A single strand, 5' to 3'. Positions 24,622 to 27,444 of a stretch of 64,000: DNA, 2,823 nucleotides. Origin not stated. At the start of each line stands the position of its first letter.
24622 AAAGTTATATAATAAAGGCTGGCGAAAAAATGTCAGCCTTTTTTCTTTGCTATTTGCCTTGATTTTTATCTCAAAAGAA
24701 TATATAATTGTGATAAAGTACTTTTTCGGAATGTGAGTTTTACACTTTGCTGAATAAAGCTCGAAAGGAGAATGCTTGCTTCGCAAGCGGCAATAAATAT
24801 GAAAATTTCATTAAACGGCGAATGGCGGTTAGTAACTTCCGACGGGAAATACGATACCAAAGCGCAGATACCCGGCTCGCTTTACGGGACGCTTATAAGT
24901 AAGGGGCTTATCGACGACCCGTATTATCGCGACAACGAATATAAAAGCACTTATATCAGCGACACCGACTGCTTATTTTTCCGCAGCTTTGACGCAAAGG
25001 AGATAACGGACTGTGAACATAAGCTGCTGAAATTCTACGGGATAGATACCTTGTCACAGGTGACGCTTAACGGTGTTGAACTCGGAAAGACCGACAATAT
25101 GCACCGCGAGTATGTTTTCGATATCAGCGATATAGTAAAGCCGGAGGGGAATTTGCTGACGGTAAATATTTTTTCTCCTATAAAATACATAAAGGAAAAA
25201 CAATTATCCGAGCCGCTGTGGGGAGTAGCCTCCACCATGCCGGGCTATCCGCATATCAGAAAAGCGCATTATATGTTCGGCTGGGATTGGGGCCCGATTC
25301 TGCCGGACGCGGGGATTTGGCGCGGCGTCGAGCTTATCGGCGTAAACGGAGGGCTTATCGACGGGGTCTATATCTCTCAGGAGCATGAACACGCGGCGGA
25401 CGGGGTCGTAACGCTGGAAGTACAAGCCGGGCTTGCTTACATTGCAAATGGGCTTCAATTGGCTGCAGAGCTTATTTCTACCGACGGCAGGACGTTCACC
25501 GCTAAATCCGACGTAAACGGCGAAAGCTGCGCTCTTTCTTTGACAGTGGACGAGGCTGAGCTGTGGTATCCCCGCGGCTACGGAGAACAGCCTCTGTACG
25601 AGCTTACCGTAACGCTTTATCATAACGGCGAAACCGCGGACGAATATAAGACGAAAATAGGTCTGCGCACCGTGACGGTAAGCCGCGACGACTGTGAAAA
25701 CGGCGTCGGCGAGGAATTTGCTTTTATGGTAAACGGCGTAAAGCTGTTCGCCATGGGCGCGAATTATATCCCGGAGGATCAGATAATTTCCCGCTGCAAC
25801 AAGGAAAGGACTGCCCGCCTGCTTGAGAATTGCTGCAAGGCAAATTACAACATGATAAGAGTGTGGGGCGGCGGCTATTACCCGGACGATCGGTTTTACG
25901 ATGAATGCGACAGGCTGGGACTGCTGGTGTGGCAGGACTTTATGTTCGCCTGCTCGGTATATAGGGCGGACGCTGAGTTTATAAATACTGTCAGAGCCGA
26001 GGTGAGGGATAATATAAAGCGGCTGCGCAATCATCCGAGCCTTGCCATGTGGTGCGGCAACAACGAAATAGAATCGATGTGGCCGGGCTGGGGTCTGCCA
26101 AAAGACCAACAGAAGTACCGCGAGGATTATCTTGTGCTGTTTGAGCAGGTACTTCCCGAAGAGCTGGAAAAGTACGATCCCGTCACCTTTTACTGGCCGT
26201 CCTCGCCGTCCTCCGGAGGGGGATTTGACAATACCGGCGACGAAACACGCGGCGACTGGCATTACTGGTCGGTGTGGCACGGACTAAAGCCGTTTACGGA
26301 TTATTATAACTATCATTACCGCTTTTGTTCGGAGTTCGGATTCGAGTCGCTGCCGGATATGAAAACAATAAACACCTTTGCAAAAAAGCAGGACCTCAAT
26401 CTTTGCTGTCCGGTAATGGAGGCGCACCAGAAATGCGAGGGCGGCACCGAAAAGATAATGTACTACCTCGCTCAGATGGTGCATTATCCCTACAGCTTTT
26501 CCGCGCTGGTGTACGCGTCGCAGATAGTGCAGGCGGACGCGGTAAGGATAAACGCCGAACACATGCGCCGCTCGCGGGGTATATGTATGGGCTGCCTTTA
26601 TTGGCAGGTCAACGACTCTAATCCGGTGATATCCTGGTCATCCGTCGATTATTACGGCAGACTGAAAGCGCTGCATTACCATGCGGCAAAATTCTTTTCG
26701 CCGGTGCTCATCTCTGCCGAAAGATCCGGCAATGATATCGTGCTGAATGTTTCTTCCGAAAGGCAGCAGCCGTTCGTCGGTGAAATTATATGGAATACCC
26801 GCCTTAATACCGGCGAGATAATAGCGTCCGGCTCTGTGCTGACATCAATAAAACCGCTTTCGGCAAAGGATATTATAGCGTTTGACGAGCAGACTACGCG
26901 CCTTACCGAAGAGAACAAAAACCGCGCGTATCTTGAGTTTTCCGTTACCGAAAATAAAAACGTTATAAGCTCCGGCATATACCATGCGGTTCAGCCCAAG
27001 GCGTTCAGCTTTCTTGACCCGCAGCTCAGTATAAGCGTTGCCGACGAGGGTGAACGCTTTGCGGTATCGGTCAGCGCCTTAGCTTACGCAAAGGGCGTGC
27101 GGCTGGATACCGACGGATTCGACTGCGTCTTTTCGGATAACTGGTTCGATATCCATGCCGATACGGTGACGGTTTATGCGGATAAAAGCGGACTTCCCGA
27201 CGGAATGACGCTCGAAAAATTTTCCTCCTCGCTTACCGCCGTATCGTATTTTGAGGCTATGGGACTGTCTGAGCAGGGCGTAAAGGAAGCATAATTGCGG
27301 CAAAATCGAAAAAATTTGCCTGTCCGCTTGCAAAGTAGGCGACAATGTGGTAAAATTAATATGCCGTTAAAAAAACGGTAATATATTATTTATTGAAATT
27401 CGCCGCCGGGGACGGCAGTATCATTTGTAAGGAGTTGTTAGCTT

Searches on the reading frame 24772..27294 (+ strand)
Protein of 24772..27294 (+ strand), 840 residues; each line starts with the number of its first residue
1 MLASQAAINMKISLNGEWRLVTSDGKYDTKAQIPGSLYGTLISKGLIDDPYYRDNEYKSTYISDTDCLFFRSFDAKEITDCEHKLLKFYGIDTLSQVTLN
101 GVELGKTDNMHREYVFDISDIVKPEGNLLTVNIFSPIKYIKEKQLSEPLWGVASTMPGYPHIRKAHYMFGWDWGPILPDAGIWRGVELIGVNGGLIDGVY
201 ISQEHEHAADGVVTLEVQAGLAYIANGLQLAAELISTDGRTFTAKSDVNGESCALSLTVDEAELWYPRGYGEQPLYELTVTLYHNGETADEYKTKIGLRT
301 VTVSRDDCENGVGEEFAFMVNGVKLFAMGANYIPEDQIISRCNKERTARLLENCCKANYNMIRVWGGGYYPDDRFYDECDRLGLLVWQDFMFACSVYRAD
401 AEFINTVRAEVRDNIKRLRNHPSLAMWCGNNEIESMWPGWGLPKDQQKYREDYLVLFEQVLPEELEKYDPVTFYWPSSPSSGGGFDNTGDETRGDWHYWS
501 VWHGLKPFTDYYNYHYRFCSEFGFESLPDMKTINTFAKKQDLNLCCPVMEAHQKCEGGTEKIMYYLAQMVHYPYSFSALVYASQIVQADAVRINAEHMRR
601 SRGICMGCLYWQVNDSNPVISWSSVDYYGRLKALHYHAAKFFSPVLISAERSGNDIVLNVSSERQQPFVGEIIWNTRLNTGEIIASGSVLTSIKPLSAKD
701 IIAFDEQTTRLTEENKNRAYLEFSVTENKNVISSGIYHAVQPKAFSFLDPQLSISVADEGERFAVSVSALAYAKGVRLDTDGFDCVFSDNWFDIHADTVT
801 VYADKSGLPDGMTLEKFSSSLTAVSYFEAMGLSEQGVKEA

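Call 33: search_protein_families(library=pfam, proteins=[window:24772-27294:+], max_evalue=0.001)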
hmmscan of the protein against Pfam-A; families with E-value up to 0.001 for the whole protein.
window:24772-27294:+ (840 aa): 6 families
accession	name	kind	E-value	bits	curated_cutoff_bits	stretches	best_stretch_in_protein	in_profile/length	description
PF22666.2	Glyco_hydro_2_N2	-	8.4e-46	156.5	27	1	18-184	1-167/167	Glycosyl hydrolase 2 galactose-binding domain-like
PF17753.7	Ig_mannosidase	-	1.6e-11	44.2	22.6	1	748-827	2-79/81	Ig-fold domain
PF00703.27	Glyco_hydro_2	-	2.7e-11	44.6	23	1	196-299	3-109/109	Glycosyl hydrolases family 2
PF17786.7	Mannosidase_ig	-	1.2e-07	32.6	23.4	1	657-743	4-90/91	Mannosidase Ig/CBM-like domain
PF02836.23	Glyco_hydro_2_C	-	0.00047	19.8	21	0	369-432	57-135/302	Glycosyl hydrolases family 2, TIM barrel domain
PF02837.24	Glyco_hydro_2_N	-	0.00092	19.6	28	0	71-143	71-145/169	Glycosyl hydrolases family 2, sugar binding domain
